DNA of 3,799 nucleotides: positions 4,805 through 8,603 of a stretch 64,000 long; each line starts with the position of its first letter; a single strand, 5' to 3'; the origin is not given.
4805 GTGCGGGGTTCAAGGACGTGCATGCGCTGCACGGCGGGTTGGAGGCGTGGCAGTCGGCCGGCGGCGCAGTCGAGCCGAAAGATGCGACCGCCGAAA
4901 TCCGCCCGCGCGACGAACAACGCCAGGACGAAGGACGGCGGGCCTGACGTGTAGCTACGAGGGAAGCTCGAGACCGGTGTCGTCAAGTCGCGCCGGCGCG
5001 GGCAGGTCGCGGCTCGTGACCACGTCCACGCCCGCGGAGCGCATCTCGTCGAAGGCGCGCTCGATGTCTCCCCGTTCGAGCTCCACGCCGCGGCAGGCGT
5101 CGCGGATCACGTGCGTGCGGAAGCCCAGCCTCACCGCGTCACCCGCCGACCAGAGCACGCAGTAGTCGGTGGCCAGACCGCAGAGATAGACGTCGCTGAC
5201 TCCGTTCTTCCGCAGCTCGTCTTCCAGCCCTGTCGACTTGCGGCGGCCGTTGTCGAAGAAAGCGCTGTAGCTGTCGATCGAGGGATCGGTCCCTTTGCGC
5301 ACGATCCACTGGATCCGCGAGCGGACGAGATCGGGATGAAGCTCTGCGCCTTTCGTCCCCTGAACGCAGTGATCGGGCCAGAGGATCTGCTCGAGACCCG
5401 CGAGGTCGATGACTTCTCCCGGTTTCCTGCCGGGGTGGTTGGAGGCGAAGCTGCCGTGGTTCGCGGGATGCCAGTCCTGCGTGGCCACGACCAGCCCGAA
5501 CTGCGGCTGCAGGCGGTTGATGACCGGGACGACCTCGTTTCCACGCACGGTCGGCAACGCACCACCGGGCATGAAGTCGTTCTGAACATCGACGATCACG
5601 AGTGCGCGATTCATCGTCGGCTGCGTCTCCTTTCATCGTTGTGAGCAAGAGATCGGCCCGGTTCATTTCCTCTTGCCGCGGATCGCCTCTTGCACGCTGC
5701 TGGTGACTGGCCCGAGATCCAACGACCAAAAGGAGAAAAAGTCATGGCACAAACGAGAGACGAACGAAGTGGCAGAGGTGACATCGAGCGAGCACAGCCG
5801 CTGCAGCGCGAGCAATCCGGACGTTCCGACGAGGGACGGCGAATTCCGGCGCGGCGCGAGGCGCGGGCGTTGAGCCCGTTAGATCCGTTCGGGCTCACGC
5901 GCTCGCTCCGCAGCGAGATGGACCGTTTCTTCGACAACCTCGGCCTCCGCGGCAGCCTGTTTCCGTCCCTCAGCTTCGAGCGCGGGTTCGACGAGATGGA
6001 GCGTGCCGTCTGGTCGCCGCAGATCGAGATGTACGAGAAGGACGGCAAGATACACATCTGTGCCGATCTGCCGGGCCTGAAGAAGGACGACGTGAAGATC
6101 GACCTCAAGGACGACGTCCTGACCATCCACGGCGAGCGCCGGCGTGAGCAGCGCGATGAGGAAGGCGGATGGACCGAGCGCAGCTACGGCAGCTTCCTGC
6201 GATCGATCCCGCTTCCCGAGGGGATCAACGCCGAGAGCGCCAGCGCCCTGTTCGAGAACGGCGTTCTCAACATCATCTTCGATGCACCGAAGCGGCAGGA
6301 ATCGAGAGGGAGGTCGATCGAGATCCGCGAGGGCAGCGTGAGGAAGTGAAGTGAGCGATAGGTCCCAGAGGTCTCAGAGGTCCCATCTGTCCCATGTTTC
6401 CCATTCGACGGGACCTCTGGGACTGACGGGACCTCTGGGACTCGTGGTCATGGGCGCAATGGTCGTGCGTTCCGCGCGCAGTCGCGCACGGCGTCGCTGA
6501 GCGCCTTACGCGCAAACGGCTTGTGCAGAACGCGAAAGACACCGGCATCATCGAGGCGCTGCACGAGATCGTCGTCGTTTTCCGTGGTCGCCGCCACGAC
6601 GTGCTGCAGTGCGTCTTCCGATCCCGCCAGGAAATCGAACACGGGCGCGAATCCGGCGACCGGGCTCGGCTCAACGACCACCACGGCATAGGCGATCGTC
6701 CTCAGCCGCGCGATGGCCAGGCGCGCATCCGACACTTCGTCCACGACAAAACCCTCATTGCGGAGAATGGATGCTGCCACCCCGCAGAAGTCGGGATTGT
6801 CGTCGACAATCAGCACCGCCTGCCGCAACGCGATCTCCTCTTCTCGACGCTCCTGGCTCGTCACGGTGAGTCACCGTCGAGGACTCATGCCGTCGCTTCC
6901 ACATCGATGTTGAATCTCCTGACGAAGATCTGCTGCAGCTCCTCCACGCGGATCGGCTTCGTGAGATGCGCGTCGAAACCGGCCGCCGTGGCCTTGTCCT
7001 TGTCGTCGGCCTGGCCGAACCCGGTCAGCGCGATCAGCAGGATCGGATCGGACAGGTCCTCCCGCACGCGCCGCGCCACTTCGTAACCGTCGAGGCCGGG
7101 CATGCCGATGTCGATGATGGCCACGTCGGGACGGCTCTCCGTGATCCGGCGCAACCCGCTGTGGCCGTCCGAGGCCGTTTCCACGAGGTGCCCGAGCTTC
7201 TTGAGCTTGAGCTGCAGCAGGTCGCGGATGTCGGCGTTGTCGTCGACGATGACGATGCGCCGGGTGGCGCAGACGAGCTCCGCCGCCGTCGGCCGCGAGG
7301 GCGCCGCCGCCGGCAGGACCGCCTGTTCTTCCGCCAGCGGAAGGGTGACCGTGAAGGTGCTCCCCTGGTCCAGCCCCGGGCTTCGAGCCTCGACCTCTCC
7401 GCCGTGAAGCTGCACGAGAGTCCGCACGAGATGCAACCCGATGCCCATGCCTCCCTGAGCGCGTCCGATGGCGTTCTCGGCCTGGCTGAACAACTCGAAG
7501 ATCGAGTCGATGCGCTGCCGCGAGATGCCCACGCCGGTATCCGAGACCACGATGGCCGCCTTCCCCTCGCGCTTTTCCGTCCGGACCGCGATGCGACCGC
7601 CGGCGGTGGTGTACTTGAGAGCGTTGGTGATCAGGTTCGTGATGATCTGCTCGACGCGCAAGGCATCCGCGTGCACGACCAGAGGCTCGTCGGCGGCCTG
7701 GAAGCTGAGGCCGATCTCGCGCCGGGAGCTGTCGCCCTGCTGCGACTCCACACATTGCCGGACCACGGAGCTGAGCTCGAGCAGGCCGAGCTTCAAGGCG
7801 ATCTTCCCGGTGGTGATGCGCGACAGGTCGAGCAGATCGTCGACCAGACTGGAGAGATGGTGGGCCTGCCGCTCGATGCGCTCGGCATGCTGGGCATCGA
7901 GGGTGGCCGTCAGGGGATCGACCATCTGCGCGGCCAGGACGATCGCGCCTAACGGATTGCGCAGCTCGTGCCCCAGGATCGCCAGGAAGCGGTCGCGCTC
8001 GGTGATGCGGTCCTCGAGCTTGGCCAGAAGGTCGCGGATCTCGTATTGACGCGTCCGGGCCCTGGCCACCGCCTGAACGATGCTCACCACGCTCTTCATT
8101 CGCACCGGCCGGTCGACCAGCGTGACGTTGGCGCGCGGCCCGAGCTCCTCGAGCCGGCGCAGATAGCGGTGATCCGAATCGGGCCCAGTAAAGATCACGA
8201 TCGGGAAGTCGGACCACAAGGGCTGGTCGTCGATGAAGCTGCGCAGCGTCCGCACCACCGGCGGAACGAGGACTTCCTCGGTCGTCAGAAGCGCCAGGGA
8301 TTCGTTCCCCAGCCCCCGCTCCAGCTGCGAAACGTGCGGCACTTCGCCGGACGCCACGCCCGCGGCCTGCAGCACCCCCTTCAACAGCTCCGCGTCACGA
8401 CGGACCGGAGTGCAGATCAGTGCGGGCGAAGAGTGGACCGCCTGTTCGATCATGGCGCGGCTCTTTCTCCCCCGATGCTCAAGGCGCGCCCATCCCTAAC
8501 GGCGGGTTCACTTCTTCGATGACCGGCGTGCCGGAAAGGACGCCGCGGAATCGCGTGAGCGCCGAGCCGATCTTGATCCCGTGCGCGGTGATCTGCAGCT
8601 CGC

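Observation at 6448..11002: KaiC operon wired to pseudo-receiver domains: kaiC, hybrid histidine kinase with N-terminal pseudo-receiver, atypical Glu-receiver, with a divergent GAF-response regulator and no kaiA/kaiB in the window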

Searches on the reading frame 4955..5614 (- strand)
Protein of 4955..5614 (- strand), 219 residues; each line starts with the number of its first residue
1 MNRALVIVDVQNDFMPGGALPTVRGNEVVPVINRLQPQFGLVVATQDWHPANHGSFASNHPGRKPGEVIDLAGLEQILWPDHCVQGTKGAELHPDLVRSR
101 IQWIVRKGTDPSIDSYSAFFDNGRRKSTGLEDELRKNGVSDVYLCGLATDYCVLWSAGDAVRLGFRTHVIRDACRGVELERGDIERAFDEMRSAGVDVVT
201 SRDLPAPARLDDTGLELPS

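Call 3: search_protein_families(library=pfam, proteins=[window:4955-5614:-], max_evalue=0.01)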
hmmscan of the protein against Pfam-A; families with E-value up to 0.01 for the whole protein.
window:4955-5614:- (219 aa): 1 family
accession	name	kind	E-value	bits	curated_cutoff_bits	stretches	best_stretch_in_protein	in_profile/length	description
PF00857.26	Isochorismatase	-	7e-27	95.1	27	1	4-202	2-174/175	Isochorismatase domain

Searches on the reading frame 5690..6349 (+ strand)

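Call 3: search_protein_families(library=pfam, proteins=[window:5690-6349:+], max_evalue=0.01)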
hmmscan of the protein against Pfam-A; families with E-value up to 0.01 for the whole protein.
window:5690-6349:+ (219 aa): 2 families
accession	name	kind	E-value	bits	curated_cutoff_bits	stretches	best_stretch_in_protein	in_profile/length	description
PF00011.27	HSP20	-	4.9e-24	84.8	20.8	1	114-212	2-101/102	Hsp20/alpha crystallin family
PF17886.7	ArsA_HSP20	-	2e-08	34.1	22.5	1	118-197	1-63/63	HSP20-like domain found in ArsA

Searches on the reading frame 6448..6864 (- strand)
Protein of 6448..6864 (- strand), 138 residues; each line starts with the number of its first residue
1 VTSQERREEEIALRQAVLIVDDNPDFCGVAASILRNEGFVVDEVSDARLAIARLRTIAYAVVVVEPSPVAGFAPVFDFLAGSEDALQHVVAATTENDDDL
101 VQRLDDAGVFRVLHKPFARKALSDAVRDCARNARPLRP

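Call 3: search_protein_families(library=pfam, proteins=[window:6448-6864:-], max_evalue=0.01)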
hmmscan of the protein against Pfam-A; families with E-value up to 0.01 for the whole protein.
window:6448-6864:- (138 aa): 1 family
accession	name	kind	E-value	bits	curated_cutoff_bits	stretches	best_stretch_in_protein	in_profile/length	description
PF00072.30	Response_reg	-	2e-11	44.5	30.2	1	17-127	1-111/111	Response regulator receiver domain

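Call 4: search_protein_families(library=ncbifam, proteins=[window:6448-6864:-], max_evalue=0.01)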
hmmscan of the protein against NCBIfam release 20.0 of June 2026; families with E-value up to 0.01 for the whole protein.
window:6448-6864:- (138 aa): 15 families
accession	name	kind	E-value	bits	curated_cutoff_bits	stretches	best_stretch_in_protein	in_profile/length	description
NF010076.0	PRK13557.1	subfamily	5.3e-07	28.4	631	1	4-128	405-531/540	histidine kinase famiy protein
NF041734.1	resp_reg_RppA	equivalog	2.7e-06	26.9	250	1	17-134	3-122/229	two-component system response regulator RppA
NF053854.1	RespRegPhoBBctds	equivalog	0.00015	21.2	270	1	17-127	1-112/225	two-component system response regulator PhoB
NF012023.0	PRK15479.1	equivalog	0.0002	21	337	1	17-131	3-117/224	transcriptional regulator TctD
NF041866.1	EpsW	equivalog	0.0005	19.7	200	1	15-132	6-127/131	exopolysaccharide biosynthesis response regulator EpsW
NF007928.2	PRK10643.1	equivalog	0.00067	19.4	330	1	17-131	3-117/216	two-component system response regulator PmrA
NF000403.1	vanR-C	exception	0.00089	18.9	480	1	16-66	4-56/231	vancomycin resistance response regulator transcription factor VanR-C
TIGR01387.1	cztR_silR_copR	subfamily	0.00093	18.9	279.2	1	17-134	1-118/218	heavy metal response regulator transcription factor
TIGR02956.1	TMAO_torS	equivalog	0.0022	16.1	676.5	1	7-127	695-817/967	TMAO reductase system sensor histidine kinase/response regulator TorS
NF040689.1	MtrAB_MtrA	equivalog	0.0025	17.2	300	1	17-132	1-115/219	MtrAB system response regulator MtrA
NF008296.0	PRK11083.1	equivalog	0.0032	16.9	273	1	15-131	4-119/228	two-component system response regulator CreB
NF051870.1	NAssimRespRegNtrX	equivalog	0.0032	16.4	600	1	16-64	3-51/452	nitrogen assimilation response regulator NtrX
NF000402.1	vanR-B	exception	0.0034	16.9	480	1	17-128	5-115/219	vancomycin resistance response regulator transcription factor VanR-B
NF008567.0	PRK11517.1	equivalog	0.004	16.6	353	1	17-134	3-119/223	response regulator transcription factor HprR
TIGR02154.1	PhoB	equivalog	0.0066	15.8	296.2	0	15-135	3-125/226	phosphate regulon transcriptional regulator PhoB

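Call 13: search_solved_structures(query=window:6448-6864:-, max_evalue=0.01, show_alignments=3)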
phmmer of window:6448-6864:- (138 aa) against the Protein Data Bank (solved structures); distinct sequences matched with E-value up to 0.01: 19.
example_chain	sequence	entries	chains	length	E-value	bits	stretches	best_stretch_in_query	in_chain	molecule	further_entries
9ngw_A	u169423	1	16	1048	4.6e-05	26.7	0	27-71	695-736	IcmE (DotG)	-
7muc_AG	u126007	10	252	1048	4.6e-05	26.7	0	27-71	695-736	IcmE protein | IcmE (DotG)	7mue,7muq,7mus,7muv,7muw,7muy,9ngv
6qrj_A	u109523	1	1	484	5.9e-05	26.3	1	11-127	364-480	Hybrid kinase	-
1zit_A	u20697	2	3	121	0.00022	24.5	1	16-120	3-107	transcriptional regulator (NtrC family)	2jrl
3nhz_A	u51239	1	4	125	0.0003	24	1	13-128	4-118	Two component system transcriptional regulator mtrA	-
4ja2_A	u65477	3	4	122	0.00053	23.2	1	15-126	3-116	Response regulator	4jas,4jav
2gwr_A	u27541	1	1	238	0.0017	21.6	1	13-129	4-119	DNA-binding response regulator mtrA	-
9lbr_A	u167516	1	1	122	0.0023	21.2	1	15-126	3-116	Response regulator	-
1s8n_A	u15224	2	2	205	0.0025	21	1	10-127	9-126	putative antiterminator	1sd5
2vuh_B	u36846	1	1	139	0.0027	20.9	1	16-131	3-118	HYDROGENASE TRANSCRIPTIONAL REGULATORY PROTEIN HUPR1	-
3dzd_A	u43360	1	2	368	0.0029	20.9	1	16-120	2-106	Transcriptional regulator (NtrC family)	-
6azr_B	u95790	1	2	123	0.0032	20.7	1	15-126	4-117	Chemotaxis regulator-transmits chemoreceptor signals to flagelllar motor components CheY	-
1yio_A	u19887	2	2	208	0.0033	20.7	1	14-128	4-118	response regulatory protein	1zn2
3dge_C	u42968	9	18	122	0.0038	20.5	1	15-126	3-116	Response regulator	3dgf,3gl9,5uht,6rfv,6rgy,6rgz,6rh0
4h60_A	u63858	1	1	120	0.0044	20.3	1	16-122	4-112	Chemotaxis protein CheY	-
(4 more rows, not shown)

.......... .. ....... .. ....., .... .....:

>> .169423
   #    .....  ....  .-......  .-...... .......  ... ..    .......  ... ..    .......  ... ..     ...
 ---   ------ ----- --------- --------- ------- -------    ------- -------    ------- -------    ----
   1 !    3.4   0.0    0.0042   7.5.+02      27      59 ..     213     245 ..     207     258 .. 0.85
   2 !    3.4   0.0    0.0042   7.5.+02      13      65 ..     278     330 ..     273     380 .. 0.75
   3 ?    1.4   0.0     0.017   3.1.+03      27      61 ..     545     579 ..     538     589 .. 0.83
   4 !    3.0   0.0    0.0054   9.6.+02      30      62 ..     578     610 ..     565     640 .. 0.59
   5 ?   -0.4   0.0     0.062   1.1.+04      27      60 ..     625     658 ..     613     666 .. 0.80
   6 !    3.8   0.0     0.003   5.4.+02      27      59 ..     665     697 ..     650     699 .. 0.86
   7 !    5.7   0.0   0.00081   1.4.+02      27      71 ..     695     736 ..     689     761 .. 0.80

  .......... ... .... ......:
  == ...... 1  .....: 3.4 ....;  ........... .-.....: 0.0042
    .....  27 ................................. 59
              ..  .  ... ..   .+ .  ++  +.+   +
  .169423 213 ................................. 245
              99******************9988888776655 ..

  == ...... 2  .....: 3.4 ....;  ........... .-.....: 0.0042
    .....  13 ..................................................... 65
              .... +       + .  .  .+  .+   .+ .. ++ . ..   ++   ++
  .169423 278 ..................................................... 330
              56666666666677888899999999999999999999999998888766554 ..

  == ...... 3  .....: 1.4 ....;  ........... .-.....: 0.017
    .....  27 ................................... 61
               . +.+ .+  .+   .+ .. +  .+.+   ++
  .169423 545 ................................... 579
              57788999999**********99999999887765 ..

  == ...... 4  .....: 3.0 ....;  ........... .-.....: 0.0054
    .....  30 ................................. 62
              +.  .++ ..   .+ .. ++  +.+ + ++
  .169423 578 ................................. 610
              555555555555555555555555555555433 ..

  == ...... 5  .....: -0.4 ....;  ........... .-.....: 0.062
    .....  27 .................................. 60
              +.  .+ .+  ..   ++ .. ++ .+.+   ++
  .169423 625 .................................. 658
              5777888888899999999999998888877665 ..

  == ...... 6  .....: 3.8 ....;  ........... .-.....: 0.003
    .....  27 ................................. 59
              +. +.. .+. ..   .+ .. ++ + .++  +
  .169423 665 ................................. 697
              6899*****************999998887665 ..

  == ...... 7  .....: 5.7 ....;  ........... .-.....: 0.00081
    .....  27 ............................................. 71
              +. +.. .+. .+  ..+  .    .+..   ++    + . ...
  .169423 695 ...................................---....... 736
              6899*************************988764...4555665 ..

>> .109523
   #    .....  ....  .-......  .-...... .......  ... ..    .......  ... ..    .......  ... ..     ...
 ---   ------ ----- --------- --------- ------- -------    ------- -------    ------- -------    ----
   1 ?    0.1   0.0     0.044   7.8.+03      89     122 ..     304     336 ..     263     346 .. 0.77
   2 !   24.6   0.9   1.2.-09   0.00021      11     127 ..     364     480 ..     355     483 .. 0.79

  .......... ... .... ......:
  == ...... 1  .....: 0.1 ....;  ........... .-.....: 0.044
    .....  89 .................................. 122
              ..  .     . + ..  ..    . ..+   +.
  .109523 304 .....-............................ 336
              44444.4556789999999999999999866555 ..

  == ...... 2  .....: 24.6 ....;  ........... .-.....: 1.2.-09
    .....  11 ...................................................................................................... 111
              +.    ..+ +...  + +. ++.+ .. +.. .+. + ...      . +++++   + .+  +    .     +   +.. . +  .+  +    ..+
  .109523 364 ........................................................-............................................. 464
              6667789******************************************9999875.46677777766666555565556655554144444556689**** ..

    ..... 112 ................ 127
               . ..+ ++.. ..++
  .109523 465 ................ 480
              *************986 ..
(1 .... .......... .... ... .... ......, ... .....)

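Call 43: find_homologous_proteins(query=window:6448-6864:-, max_evalue=0.001)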
Query window:6448-6864:- (138 aa): 10 proteins with E <= 0.001 among 121 candidates.
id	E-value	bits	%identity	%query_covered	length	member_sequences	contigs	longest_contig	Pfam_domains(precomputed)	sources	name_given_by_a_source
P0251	1.8e-73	262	99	91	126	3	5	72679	PF00072.31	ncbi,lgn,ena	-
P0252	1.6e-37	146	62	86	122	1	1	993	PF00072.31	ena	-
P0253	2.4e-36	142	60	88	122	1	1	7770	PF00072.31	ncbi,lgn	-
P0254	2.7e-35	139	59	87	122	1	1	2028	PF00072.31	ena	-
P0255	3.1e-35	139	61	84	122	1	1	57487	PF00072.31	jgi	jgi:CheY-like chemotaxis protein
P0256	3.9e-35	138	60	87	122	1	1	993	PF00072.31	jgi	jgi:CheY-like chemotaxis protein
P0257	7.2e-35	138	58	87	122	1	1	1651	PF00072.31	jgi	jgi:CheY-like chemotaxis protein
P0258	7.7e-35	138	59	84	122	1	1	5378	PF00072.31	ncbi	-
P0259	1.5e-34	137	61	85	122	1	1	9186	PF00072.31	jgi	-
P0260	7.5e-29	118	54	86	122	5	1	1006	PF00072.31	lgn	-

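Call 45: find_encoding_contigs(protein=P0255, flank=6000, max_places=1)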
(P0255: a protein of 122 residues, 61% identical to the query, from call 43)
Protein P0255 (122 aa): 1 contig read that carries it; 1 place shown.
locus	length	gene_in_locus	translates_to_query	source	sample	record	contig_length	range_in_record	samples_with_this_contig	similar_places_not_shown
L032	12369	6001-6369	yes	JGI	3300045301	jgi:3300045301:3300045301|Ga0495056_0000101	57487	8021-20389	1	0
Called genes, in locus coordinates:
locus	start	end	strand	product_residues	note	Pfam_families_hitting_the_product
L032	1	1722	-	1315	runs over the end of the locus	-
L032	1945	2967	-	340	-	PF01590:GAF, PF13185:GAF_2 (faint), PF00072:Response_reg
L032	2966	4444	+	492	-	PF00154:RecA_N (faint), PF01695:IstB_IS21 (faint), PF03796:DnaB_C (faint), PF06745:ATPase, PF13481:AAA_25 (weak), PF20720:nSTAND3 (weak), PF13481:AAA_25, PF06745:ATPase, +7 more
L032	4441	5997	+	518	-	PF00512:HisKA, PF02518:HATPase_c, PF00072:Response_reg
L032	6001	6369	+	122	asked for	PF00072:Response_reg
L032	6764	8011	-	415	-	-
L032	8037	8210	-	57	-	-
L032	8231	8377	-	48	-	-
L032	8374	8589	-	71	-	PF04255:DUF433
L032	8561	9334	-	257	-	-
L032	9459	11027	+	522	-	PF00171:Aldedh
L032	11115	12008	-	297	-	PF03544:TonB_C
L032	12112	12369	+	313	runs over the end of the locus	-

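Call 46: find_encoding_contigs(protein=P0251, flank=10000, max_places=2)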
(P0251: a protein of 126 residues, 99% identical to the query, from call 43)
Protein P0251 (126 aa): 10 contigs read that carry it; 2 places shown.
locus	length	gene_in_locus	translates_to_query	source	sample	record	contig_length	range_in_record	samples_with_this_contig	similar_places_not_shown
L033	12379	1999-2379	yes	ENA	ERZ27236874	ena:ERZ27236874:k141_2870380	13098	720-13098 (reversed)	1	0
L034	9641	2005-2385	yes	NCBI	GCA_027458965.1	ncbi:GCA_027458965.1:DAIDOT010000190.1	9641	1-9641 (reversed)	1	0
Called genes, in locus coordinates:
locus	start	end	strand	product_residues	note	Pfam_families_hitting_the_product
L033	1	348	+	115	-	?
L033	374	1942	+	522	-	PF00512:HisKA, PF02518:HATPase_c, PF00072:Response_reg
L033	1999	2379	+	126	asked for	PF00072:Response_reg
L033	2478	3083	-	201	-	PF27746:Small_heat_shock_put (weak), PF00011:HSP20, PF17886:ArsA_HSP20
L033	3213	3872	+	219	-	PF00857:Isochorismatase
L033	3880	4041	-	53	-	-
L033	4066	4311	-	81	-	-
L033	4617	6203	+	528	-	PF04794:YdjC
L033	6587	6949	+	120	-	-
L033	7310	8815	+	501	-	-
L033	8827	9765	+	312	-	-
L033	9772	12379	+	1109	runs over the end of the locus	?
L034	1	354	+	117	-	?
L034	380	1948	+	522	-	PF00512:HisKA, PF02518:HATPase_c, PF00072:Response_reg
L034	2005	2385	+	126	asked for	PF00072:Response_reg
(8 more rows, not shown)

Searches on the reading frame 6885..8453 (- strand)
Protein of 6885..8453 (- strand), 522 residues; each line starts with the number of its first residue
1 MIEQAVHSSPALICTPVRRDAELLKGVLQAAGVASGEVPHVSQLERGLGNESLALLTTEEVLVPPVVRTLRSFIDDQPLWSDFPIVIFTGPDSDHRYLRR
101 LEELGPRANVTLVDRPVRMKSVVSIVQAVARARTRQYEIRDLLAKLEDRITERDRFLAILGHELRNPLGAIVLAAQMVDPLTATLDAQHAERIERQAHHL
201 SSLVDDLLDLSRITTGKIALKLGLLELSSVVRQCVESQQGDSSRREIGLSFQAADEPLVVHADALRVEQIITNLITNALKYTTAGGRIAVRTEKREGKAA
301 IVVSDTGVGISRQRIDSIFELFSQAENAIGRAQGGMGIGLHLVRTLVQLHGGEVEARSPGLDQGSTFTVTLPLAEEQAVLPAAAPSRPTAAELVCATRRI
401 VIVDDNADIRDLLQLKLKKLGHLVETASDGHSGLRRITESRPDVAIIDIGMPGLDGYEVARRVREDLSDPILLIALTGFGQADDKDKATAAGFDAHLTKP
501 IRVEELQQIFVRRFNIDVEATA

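Call 3: search_protein_families(library=pfam, proteins=[window:6885-8453:-], max_evalue=0.01)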
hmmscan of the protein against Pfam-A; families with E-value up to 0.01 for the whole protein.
window:6885-8453:- (522 aa): 5 families
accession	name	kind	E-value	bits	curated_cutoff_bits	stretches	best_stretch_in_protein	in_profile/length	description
PF02518.31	HATPase_c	-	1.5e-27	96.6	26.4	1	263-374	2-110/111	Histidine kinase-, DNA gyrase B-, and HSP90-like ATPase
PF00072.30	Response_reg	-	1.1e-22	80.8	30.2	1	400-509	1-109/111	Response regulator receiver domain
PF00512.31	HisKA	-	2.3e-15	56.8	26.9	1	153-216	2-66/66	His Kinase A (phospho-acceptor) domain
PF13589.12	HATPase_c_3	-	0.0002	21.8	25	1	267-342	3-79/137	Histidine kinase-, DNA gyrase B-, and HSP90-like ATPase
PF13581.12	HATPase_c_2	-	0.00074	20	27.4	1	262-349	27-111/127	Histidine kinase-like ATPase domain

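Call 4: search_protein_families(library=ncbifam, proteins=[window:6885-8453:-], max_evalue=0.01)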
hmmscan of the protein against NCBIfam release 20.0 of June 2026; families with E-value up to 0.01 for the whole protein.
window:6885-8453:- (522 aa): 160 families (the best 25 are shown)
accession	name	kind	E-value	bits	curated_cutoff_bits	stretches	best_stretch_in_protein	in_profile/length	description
NF041947.1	LuxQ_Vibrio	equivalog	6.9e-59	199.6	1200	1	148-511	467-836/843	quorum-sensing autoinducer 2 sensor kinase/phosphatase LuxQ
TIGR02956.1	TMAO_torS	equivalog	7.9e-58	196.4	676.5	1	155-512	466-818/967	TMAO reductase system sensor histidine kinase/response regulator TorS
NF011874.0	PRK15347.1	equivalog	8.9e-57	192.8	852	2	152-379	397-620/921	two component system sensor kinase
NF008318.0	PRK11107.1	equivalog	4.3e-56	190.5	890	2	155-380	295-525/920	two-component sensor histidine kinase BarA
NF038297.2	hybrid_HK_HrmK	equivalog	5.4e-54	183.9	725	1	126-510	208-604/607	hybrid histidine kinase/response regulator HrmK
NF008302.0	PRK11091.1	equivalog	1.2e-49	169.2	838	1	145-516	275-645/779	aerobic respiration two-component sensor histidine kinase ArcB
NF008099.0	PRK10841.1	equivalog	2.1e-48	164.8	920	2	139-379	456-696/949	two-component system sensor histidine kinase RcsC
NF047465.1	hybrid_HK_LvrA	exception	5.1e-47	160.4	1200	2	134-375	183-424/819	hybrid histidine kinase/response regulator LvrA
NF046044.1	PnpS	equivalog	1.8e-46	158.9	400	1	153-372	170-390/390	two-component system histidine kinase PnpS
NF047874.1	MASE3_PAS_HK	subfamily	4e-46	158.1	560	1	121-375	367-627/655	MASE3 domain-containing sensor histidine kinase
NF041832.1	near_NosP_CTERM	subfamily_domain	1e-45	156.5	400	1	153-509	7-365/370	NahK/ErcS family hybrid sensor histidine kinase/response regulator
NF041880.1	EPS_EpsF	equivalog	2.6e-45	154.9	900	2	151-372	272-492/492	response regulator EpsF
NF045901.1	HisKinLetSLeg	equivalog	1.4e-42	145.7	1650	2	145-375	285-520/906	two-component system sensor histidine kinase LetS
NF041735.1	hist_kin_RppB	equivalog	1.3e-41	142.9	400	1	155-372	218-438/438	two-component system sensor histidine kinase RppB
NF040691.1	MtrAB_MtrB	equivalog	2.3e-41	142.4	450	1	143-383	261-502/507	MtrAB system histidine kinase MtrB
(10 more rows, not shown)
